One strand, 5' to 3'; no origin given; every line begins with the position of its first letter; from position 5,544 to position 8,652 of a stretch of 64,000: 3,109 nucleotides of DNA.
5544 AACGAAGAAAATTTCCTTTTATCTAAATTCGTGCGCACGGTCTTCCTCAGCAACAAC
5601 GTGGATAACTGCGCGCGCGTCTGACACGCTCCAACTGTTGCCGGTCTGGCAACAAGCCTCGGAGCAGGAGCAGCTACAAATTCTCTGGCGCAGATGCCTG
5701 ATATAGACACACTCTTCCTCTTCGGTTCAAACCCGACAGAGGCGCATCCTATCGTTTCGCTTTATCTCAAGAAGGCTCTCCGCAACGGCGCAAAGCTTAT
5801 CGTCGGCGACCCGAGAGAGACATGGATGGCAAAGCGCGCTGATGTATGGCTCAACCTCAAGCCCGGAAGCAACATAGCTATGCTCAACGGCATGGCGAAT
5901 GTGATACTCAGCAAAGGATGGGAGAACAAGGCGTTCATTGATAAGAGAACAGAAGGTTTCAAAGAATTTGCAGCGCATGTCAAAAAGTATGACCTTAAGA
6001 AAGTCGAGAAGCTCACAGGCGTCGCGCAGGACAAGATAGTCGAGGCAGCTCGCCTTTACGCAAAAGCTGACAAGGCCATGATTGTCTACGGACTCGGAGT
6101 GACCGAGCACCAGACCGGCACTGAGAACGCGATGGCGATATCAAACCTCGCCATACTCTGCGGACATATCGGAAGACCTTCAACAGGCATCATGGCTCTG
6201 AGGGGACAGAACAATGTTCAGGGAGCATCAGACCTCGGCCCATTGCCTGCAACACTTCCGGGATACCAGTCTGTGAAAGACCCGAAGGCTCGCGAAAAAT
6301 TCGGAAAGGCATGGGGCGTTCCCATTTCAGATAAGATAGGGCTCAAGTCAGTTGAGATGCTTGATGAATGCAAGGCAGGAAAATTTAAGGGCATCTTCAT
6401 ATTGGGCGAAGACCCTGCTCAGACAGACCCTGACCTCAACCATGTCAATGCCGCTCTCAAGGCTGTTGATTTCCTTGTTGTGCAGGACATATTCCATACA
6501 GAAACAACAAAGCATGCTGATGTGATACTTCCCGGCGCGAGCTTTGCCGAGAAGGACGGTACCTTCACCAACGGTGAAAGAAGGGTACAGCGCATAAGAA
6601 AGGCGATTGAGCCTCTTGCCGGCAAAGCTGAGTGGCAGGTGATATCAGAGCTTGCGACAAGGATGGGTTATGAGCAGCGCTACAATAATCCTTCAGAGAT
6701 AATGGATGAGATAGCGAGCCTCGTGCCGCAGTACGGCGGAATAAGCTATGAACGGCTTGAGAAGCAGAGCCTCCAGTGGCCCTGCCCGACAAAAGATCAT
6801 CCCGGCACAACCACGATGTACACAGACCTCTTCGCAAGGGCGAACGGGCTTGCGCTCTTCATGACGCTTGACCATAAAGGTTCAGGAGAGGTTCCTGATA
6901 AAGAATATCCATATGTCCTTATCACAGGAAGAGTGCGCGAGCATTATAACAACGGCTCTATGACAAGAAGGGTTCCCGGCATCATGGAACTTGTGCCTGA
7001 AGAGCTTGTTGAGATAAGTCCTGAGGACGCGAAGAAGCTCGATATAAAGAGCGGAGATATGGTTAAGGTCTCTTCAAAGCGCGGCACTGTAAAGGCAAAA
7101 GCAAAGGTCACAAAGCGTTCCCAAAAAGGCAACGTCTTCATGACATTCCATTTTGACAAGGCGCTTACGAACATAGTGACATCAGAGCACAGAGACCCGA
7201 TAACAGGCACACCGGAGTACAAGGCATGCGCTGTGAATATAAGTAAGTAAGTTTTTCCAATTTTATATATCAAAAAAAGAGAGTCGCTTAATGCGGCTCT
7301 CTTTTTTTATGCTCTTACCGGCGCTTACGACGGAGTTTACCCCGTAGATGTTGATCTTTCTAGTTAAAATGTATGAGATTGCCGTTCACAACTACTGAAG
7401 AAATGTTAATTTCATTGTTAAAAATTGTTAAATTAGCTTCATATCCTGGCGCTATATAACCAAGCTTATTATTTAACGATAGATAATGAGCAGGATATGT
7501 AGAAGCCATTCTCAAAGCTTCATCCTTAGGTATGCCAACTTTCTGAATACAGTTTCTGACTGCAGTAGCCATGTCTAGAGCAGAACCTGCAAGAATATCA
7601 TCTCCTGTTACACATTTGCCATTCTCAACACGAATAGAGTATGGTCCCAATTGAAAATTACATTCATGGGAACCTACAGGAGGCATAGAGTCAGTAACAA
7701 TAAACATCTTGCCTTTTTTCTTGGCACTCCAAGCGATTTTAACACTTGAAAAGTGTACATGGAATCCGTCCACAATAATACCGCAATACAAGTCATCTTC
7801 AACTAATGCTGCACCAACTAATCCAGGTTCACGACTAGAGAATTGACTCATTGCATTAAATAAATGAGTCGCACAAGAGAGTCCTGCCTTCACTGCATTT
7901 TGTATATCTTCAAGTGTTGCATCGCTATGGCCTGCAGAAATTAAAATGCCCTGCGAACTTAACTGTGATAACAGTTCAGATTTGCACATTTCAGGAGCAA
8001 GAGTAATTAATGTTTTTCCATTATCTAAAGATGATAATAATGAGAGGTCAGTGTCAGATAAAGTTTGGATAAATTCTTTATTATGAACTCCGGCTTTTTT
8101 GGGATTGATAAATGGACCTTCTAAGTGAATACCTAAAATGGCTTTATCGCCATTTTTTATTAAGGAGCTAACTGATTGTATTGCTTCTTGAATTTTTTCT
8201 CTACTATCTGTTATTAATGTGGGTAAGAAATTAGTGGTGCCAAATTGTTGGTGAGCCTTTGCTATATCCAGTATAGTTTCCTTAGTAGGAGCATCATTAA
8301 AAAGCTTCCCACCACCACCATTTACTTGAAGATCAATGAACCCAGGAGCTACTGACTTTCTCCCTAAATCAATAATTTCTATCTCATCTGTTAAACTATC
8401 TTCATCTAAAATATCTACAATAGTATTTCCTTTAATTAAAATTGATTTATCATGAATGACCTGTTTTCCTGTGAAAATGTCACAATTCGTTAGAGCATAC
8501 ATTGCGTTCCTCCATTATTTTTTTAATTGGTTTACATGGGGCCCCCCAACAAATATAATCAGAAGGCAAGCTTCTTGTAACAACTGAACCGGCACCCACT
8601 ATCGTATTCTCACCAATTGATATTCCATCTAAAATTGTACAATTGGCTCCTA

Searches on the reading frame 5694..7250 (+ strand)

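Call 62: search_protein_families(library=pfam, proteins=[window:5694-7250:+], max_evalue=0.00001)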
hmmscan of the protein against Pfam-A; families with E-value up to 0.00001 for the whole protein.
window:5694-7250:+ (518 aa): 2 families
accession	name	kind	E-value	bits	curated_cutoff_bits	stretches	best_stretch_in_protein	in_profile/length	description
PF00384.28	Molybdopterin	-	3.8e-56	191.1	24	1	5-322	109-352/353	Molybdopterin oxidoreductase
PF01568.27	Molydop_binding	-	3.2e-33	114.5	26.8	1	407-513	1-110/110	Molydopterin dinucleotide binding domain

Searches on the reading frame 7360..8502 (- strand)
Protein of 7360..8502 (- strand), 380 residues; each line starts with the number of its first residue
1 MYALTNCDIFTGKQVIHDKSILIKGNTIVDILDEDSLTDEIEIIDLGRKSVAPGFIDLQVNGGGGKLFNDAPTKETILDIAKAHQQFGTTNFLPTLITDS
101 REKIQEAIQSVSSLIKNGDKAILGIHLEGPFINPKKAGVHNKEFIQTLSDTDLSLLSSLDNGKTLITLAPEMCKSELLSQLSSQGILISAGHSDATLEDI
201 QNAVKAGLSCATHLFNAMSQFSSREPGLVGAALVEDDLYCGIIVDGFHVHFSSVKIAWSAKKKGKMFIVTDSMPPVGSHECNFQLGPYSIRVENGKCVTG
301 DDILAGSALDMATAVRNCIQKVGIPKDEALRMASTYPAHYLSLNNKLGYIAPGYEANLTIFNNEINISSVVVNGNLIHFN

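Call 62: search_protein_families(library=pfam, proteins=[window:7360-8502:-], max_evalue=0.00001)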
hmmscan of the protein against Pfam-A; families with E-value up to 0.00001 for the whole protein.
window:7360-8502:- (380 aa): 3 families
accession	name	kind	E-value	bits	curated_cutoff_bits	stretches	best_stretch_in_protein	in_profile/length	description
PF01979.26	Amidohydro_1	-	7.8e-30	104.7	25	1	51-376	2-344/345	Amidohydrolase family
PF22643.2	NagA_N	-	2.3e-13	50.5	27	1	1-46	1-46/51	NagA composite domain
PF07969.17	Amidohydro_3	-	9.2e-06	25.8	29.7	0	327-365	410-448/472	Amidohydrolase family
